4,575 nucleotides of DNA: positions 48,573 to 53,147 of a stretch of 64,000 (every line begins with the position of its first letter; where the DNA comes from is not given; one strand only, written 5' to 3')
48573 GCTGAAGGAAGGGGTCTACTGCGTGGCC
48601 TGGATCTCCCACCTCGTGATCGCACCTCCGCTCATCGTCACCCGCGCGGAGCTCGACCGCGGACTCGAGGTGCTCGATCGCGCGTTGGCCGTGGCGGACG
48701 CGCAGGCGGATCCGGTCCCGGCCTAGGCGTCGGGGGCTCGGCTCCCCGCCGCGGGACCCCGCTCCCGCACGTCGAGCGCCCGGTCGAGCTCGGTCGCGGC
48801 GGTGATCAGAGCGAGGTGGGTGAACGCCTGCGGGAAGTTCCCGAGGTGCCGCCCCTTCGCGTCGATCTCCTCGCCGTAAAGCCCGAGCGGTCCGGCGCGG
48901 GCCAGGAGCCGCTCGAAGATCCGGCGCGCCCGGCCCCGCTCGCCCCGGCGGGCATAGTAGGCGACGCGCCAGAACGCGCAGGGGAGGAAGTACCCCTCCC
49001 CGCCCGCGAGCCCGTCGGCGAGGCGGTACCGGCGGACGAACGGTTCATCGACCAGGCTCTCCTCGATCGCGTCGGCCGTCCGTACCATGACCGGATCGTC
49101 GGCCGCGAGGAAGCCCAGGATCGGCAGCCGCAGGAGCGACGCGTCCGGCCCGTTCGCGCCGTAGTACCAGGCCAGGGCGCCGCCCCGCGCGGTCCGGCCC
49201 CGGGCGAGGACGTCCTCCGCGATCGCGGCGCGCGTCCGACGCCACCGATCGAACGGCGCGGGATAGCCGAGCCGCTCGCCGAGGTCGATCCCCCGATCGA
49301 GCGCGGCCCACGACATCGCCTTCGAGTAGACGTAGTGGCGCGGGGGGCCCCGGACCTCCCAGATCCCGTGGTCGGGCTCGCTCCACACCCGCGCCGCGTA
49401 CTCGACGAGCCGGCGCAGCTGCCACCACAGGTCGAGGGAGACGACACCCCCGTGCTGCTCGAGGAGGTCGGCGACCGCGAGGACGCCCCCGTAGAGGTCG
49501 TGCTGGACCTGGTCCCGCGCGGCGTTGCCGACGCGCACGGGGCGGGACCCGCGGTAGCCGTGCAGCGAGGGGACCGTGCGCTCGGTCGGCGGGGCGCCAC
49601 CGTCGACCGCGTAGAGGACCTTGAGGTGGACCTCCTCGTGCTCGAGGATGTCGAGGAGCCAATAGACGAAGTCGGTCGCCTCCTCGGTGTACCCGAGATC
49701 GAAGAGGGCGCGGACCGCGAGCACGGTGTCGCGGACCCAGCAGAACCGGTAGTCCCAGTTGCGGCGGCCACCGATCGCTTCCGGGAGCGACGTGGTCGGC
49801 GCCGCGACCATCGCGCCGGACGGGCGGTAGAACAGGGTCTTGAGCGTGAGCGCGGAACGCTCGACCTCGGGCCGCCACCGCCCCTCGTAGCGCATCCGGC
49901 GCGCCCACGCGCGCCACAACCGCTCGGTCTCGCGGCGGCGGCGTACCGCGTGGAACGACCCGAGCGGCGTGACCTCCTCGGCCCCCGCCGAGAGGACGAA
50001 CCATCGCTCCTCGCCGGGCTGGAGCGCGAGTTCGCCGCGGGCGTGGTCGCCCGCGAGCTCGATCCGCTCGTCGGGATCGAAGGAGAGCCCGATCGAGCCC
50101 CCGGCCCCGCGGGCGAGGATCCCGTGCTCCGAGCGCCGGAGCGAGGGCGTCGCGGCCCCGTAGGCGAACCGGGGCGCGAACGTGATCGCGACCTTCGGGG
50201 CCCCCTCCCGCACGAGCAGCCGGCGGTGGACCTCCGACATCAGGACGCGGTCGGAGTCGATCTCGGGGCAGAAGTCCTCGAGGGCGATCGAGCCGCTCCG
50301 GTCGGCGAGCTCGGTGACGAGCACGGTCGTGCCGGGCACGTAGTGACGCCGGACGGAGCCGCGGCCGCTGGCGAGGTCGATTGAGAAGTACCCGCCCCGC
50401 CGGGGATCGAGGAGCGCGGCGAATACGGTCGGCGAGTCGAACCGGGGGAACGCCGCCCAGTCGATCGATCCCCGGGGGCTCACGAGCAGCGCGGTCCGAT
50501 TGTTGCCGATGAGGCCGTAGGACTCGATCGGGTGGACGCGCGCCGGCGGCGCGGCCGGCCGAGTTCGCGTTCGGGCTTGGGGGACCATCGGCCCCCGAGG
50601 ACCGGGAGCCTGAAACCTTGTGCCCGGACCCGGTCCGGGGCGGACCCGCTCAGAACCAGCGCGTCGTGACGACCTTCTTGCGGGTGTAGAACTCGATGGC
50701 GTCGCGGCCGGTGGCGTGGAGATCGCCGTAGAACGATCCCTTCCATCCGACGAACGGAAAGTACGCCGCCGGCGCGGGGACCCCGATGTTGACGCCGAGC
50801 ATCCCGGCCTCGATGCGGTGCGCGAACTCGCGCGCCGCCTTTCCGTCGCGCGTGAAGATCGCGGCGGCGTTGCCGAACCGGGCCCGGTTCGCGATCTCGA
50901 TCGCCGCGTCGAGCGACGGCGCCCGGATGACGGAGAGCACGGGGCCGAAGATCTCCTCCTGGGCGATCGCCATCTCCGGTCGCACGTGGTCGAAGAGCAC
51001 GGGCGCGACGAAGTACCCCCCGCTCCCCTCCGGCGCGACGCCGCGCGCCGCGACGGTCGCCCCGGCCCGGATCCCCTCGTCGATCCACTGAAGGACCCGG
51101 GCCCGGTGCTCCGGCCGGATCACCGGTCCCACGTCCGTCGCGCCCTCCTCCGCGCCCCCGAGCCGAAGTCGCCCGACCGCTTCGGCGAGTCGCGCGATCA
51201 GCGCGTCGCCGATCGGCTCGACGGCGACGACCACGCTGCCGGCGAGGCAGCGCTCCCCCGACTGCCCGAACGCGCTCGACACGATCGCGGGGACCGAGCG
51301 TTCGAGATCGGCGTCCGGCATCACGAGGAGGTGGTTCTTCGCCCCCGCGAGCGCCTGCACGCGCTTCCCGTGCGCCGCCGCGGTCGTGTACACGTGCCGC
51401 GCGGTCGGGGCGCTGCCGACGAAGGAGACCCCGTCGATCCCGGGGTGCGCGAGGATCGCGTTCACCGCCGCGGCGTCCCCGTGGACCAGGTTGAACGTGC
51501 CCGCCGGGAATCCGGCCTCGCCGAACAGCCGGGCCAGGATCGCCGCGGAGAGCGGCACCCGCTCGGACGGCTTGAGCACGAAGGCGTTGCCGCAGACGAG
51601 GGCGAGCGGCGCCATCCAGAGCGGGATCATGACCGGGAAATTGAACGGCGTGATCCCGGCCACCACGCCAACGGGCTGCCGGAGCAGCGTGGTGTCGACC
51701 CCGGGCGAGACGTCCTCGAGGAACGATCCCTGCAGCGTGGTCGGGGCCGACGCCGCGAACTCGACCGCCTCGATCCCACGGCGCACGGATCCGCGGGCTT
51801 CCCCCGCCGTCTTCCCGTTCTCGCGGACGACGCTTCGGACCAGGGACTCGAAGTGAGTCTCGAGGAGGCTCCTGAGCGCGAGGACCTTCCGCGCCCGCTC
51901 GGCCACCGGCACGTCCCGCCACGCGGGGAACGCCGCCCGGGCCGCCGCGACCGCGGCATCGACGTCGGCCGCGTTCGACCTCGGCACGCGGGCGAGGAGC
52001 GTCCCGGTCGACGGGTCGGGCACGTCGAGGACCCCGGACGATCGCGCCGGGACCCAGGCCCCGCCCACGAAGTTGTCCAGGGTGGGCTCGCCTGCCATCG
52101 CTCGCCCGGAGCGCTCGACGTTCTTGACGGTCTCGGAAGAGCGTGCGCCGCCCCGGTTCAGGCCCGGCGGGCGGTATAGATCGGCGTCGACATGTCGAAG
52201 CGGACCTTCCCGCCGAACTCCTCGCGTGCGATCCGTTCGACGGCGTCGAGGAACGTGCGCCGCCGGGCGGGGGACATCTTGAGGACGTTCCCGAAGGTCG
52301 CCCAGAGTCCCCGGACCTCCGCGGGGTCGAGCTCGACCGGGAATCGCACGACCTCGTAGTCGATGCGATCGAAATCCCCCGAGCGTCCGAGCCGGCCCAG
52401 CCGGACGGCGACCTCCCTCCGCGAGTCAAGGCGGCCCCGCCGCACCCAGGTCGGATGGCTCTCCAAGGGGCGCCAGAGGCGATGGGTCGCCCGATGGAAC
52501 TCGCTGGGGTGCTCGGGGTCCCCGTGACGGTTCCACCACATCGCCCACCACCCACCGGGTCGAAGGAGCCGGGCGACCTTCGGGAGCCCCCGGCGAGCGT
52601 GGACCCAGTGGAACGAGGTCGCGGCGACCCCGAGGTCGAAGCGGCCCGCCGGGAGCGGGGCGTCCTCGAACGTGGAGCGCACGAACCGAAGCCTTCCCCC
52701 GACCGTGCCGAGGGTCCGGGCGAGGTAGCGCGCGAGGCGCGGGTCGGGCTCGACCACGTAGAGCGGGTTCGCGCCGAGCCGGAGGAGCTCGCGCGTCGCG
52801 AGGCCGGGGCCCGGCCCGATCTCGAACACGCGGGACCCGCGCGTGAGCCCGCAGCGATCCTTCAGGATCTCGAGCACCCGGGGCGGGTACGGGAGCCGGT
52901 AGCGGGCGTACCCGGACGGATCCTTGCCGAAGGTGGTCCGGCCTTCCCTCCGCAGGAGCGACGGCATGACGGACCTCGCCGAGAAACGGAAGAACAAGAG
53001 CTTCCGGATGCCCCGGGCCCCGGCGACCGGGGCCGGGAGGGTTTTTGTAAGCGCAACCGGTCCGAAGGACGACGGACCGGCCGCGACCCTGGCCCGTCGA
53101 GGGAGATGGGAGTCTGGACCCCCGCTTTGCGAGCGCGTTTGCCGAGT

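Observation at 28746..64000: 35-kb island packed with amine and omega-amino-acid catabolic enzymes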

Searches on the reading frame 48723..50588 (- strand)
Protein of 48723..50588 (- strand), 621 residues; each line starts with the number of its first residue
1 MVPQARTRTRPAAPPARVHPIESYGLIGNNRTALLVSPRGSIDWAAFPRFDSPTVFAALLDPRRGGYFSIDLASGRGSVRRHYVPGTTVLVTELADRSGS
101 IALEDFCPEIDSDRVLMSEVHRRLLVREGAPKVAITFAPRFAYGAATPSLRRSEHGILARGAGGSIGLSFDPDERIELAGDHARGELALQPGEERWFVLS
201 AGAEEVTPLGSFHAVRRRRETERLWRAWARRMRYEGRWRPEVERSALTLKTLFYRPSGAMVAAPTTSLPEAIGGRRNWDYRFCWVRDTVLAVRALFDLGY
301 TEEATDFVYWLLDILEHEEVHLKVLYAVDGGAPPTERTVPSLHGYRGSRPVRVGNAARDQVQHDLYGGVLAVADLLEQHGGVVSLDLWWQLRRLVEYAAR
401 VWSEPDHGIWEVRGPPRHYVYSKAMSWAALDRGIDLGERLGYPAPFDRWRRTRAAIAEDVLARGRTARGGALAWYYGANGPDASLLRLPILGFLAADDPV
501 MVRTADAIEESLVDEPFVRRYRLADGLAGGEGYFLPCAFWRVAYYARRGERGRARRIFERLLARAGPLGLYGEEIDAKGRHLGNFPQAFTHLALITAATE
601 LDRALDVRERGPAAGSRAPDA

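Call 5: search_protein_families(library=pfam, proteins=[window:48723-50588:-])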
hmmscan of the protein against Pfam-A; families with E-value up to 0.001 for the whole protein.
window:48723-50588:- (621 aa): 2 families
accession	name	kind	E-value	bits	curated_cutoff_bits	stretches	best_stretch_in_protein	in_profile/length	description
PF00723.27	Glyco_hydro_15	-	3.1e-62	211.3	22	1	243-598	8-426/427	Glycosyl hydrolases family 15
PF19291.4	TREH_N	-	3e-18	66.3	23.1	1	17-225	11-211/211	Trehalase-like, N-terminal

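Call 13: search_protein_families(library=ncbifam, proteins=[window:48723-50588:-], max_evalue=1e-10)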
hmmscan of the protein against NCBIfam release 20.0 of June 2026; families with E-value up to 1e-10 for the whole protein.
window:48723-50588:- (621 aa): 2 families
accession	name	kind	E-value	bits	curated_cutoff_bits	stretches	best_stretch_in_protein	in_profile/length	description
NF041084.1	trehalase_H1_Arch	equivalog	7.5e-117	391.3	820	1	24-601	2-570/570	alpha,alpha-trehalase TreH1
NF041085.1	trehalase_H2_Arch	equivalog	6.4e-94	315.4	1000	1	24-602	3-577/579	alpha,alpha-trehalase TreH2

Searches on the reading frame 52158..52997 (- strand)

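Call 5: search_protein_families(library=pfam, proteins=[window:52158-52997:-])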
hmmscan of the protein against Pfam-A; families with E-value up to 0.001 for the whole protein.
window:52158-52997:- (279 aa): 5 families
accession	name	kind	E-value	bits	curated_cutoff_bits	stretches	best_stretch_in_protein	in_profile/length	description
PF08241.18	Methyltransf_11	-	3.7e-12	47.1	21.2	1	59-151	2-93/95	Methyltransferase domain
PF13649.12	Methyltransf_25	-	3e-11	44.3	27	1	57-149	1-97/97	Methyltransferase domain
PF08242.18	Methyltransf_12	-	7.5e-07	30.2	30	1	59-150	2-97/98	Methyltransferase domain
PF13489.12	Methyltransf_23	-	3.3e-05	24.1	27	1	47-151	14-114/164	Methyltransferase domain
PF00398.26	RrnaAD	-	0.00022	20.9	24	1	50-103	27-78/263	Ribosomal RNA adenine dimethylase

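Call 13: search_protein_families(library=ncbifam, proteins=[window:52158-52997:-], max_evalue=1e-10)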
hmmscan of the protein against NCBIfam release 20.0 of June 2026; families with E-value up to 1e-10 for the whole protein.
window:52158-52997:- (279 aa): 0 families
